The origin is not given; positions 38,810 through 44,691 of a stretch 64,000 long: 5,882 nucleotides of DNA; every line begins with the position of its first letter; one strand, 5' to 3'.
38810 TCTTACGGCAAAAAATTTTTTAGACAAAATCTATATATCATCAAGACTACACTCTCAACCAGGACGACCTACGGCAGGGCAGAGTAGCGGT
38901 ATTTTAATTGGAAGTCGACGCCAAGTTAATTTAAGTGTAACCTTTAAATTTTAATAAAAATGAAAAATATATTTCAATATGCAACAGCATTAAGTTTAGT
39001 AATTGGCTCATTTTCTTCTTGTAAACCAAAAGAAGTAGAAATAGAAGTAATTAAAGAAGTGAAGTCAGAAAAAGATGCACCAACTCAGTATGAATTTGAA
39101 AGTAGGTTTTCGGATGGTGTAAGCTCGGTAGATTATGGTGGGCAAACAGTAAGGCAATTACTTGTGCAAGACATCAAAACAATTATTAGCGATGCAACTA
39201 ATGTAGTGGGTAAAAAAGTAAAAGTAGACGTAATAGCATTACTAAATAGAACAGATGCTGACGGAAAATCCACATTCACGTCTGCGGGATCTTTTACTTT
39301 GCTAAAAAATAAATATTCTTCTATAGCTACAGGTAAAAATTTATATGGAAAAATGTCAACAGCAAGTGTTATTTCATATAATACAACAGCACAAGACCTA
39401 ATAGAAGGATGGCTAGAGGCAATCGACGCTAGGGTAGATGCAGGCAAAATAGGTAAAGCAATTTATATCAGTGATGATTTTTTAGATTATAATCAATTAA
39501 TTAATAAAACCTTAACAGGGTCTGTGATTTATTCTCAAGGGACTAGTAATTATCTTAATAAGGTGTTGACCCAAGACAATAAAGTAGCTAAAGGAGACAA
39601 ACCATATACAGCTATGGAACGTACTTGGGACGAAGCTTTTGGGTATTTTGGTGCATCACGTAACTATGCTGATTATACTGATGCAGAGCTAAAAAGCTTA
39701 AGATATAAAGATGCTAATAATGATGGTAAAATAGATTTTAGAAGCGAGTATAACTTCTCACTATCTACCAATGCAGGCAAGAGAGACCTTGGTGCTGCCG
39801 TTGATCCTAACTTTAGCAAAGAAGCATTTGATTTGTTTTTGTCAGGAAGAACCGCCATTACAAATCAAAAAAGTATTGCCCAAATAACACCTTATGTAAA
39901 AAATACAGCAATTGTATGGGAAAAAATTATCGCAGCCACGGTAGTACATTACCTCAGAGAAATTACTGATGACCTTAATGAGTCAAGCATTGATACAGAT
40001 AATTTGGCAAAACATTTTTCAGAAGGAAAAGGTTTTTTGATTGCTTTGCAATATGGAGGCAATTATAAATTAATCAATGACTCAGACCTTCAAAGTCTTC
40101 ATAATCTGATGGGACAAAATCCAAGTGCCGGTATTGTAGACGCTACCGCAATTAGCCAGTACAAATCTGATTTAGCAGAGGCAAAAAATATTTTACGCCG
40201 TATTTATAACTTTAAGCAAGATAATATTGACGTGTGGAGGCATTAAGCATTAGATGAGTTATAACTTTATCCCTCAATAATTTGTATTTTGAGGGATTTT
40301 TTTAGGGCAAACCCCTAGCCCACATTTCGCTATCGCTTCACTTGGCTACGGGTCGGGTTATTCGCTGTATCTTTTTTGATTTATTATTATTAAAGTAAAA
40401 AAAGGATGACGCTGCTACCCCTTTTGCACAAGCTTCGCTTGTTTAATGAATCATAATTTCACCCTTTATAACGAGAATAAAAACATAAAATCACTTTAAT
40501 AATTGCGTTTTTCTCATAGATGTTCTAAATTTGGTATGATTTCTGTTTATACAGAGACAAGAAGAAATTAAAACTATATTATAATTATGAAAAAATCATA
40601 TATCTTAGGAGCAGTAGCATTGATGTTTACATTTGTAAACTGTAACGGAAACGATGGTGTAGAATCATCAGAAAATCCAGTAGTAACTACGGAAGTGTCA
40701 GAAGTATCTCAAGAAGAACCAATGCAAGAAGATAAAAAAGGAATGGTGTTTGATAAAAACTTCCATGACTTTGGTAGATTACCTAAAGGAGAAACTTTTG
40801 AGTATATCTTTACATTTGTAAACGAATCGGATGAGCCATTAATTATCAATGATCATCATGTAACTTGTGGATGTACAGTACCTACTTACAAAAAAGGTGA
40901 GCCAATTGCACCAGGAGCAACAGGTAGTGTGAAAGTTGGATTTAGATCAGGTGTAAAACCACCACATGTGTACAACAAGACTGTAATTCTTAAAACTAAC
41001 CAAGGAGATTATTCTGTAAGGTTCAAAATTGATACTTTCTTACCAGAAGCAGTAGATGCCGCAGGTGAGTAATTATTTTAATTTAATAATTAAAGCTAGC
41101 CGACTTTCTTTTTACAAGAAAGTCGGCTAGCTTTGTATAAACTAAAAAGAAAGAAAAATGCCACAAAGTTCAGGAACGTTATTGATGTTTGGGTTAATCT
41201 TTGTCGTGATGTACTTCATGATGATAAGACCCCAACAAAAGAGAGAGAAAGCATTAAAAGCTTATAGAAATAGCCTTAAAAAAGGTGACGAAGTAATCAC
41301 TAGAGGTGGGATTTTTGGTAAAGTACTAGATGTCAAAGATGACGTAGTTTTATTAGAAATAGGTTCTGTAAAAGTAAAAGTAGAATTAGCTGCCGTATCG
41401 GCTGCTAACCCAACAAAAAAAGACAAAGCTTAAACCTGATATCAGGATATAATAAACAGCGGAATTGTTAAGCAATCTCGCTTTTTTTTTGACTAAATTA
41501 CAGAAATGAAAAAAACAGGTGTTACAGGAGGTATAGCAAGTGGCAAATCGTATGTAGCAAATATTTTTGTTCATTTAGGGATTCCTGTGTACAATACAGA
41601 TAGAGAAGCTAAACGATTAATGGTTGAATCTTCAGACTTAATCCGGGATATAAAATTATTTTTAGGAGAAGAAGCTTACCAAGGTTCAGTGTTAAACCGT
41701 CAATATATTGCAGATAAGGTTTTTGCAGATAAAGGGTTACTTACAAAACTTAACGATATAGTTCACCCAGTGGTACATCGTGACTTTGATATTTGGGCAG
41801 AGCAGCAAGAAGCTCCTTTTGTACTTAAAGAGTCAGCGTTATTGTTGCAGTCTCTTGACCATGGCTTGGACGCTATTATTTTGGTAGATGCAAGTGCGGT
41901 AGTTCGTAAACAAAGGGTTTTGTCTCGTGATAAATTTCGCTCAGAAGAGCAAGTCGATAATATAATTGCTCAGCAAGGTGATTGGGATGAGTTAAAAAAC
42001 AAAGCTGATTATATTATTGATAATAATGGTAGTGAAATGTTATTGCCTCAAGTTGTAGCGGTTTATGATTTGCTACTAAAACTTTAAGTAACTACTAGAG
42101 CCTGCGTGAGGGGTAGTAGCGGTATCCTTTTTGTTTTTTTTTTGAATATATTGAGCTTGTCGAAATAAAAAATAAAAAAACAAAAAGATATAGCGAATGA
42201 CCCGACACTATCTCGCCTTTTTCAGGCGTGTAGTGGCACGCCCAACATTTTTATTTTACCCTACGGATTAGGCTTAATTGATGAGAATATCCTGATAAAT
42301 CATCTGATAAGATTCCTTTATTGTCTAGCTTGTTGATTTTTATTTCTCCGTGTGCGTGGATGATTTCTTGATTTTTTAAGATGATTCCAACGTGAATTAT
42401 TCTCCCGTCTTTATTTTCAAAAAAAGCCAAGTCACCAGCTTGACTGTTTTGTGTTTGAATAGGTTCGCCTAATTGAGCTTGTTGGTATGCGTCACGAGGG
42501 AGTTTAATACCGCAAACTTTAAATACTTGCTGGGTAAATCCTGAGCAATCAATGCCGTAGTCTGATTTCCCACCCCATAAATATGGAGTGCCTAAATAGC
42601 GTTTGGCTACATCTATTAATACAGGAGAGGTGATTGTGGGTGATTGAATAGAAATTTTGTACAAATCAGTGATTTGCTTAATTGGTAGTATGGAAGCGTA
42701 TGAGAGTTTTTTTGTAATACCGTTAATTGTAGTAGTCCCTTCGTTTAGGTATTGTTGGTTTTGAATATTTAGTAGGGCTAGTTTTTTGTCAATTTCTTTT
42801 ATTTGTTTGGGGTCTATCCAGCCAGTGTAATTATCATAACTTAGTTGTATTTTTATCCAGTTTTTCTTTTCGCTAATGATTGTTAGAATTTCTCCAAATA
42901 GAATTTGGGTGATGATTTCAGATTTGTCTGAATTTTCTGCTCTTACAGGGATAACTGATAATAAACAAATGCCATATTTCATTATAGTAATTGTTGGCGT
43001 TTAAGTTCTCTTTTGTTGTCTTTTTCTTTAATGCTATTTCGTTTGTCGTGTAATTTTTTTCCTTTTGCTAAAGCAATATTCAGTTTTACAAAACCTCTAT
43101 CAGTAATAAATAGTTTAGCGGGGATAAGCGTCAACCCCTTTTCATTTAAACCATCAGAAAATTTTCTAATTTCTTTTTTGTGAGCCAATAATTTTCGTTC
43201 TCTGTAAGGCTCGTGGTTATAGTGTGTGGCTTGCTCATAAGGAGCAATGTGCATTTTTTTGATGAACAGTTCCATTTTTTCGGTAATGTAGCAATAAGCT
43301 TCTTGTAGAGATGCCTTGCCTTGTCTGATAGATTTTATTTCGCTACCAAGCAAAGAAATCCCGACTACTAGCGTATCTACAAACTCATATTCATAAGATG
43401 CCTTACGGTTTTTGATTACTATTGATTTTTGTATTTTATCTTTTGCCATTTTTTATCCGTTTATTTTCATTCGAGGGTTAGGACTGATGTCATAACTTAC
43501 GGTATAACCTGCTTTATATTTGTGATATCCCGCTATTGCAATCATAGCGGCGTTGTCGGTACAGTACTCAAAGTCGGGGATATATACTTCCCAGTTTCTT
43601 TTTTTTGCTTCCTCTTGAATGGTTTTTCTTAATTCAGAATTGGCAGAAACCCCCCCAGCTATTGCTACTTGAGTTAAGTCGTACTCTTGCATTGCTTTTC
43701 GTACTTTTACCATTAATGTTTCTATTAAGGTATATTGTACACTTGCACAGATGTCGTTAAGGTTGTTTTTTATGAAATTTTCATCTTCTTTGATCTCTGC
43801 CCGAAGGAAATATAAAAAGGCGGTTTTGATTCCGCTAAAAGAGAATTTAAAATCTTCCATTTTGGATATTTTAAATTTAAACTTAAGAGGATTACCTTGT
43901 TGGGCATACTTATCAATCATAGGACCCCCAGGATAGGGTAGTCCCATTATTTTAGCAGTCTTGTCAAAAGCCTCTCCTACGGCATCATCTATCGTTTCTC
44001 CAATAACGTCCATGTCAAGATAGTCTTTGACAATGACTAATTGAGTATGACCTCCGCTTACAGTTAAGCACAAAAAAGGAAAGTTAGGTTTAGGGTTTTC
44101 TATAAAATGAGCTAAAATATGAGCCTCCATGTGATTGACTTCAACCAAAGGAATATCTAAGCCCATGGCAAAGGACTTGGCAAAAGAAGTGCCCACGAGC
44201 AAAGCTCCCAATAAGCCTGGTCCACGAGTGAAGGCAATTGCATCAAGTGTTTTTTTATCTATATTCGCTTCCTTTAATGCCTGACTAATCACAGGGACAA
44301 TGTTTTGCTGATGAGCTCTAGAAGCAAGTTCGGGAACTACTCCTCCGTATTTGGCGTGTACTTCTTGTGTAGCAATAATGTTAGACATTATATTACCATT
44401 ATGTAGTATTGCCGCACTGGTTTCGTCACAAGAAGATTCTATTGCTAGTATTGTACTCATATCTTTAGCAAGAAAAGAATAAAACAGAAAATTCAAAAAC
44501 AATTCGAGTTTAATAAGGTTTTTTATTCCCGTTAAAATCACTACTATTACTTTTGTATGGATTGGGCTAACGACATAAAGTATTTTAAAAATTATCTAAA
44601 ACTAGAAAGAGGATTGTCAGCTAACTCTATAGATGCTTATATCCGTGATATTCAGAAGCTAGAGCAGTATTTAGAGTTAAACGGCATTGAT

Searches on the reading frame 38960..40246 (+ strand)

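Call 38: search_protein_families(library=pfam, proteins=[window:38960-40246:+], max_evalue=0.001)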
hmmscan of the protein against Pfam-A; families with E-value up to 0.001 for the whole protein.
window:38960-40246:+ (428 aa): 1 family
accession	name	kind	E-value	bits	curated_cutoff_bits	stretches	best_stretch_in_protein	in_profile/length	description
PF16148.10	DUF4856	-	4.5e-23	82.2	22.3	1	41-370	1-310/358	Domain of unknown function (DUF4856)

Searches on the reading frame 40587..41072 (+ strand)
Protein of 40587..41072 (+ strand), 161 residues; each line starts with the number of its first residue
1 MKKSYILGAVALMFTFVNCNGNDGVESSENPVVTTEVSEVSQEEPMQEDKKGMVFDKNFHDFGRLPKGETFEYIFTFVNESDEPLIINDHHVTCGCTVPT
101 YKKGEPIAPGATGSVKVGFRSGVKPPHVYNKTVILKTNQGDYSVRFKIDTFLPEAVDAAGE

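Call 38: search_protein_families(library=pfam, proteins=[window:40587-41072:+], max_evalue=0.001)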
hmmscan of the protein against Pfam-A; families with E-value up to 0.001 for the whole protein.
window:40587-41072:+ (161 aa): 2 families
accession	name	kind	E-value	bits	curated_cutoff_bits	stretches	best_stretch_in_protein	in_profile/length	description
PF07610.17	DUF1573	-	1.7e-22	79.7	26.1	1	54-149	2-95/98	Protein of unknown function (DUF1573)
PF22544.2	HYDIN_VesB_CFA65-like_Ig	-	1.1e-09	38.9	25.5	1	54-141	4-90/100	HYDIN/CFA65/VesB-like, Ig-like domain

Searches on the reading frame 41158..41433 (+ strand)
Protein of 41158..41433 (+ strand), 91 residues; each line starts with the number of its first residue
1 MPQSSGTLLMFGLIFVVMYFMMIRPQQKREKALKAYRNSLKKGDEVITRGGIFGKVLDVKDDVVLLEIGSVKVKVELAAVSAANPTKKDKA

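Call 38: search_protein_families(library=pfam, proteins=[window:41158-41433:+], max_evalue=0.001)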
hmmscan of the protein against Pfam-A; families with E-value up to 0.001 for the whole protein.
window:41158-41433:+ (91 aa): 1 family
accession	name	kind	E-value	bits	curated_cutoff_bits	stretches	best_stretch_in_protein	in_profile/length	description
PF02699.20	YajC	-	1.4e-29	102.2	28.2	1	7-81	2-77/78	Preprotein translocase subunit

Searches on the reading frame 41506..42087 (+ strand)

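Call 38: search_protein_families(library=pfam, proteins=[window:41506-42087:+], max_evalue=0.001)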
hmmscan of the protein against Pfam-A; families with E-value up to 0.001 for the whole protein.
window:41506-42087:+ (193 aa): 1 family
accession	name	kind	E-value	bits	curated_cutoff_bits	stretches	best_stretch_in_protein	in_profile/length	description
PF01121.26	CoaE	-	3.8e-31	108.6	27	1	5-176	4-177/180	Dephospho-CoA kinase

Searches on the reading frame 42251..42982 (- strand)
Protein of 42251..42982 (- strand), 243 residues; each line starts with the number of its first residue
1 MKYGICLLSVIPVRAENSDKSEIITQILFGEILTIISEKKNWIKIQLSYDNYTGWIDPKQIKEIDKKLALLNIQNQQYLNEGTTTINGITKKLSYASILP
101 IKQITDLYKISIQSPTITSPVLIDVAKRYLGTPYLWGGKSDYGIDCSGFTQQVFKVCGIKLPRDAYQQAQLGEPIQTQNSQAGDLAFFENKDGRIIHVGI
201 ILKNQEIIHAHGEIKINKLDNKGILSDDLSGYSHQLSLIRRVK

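Call 38: search_protein_families(library=pfam, proteins=[window:42251-42982:-], max_evalue=0.001)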
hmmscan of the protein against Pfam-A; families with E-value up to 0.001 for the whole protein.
window:42251-42982:- (243 aa): 3 families
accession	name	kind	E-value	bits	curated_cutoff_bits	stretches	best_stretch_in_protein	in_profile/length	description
PF00877.26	NLPC_P60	-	1.8e-25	89.4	23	1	131-223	1-95/105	NlpC/P60 family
PF18348.7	SH3_16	-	1.5e-12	47.5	25.8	1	14-60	2-48/49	Bacterial dipeptidyl-peptidase Sh3 domain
PF08239.17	SH3_3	-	2.9e-11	43.8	27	1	11-57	3-49/54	Bacterial SH3 domain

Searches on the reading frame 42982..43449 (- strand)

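Call 38: search_protein_families(library=pfam, proteins=[window:42982-43449:-], max_evalue=0.001)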
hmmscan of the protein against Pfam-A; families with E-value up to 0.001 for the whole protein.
window:42982-43449:- (155 aa): 1 family
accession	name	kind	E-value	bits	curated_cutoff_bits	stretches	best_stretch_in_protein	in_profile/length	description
PF01668.23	SmpB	-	3.7e-53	179.7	27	1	11-152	1-140/143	SmpB protein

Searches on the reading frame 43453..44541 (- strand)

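Call 38: search_protein_families(library=pfam, proteins=[window:43453-44541:-], max_evalue=0.001)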
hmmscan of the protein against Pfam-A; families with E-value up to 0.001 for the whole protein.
window:43453-44541:- (362 aa): 3 families
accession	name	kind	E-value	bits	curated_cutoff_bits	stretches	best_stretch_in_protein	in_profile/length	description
PF00814.31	TsaD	-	2.4e-100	336.1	24.8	1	51-335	2-263/264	tRNA N6-adenosine threonylcarbamoyltransferase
PF22521.2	HypF_C_2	-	2.1e-07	31.4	27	1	258-323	163-228/241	Carbamoyltransferase, Kae1-like Domain, second subdomain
PF02543.21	Carbam_trans_N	-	3.6e-05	23.8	24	1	253-324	267-334/346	Carbamoyltransferase N-terminus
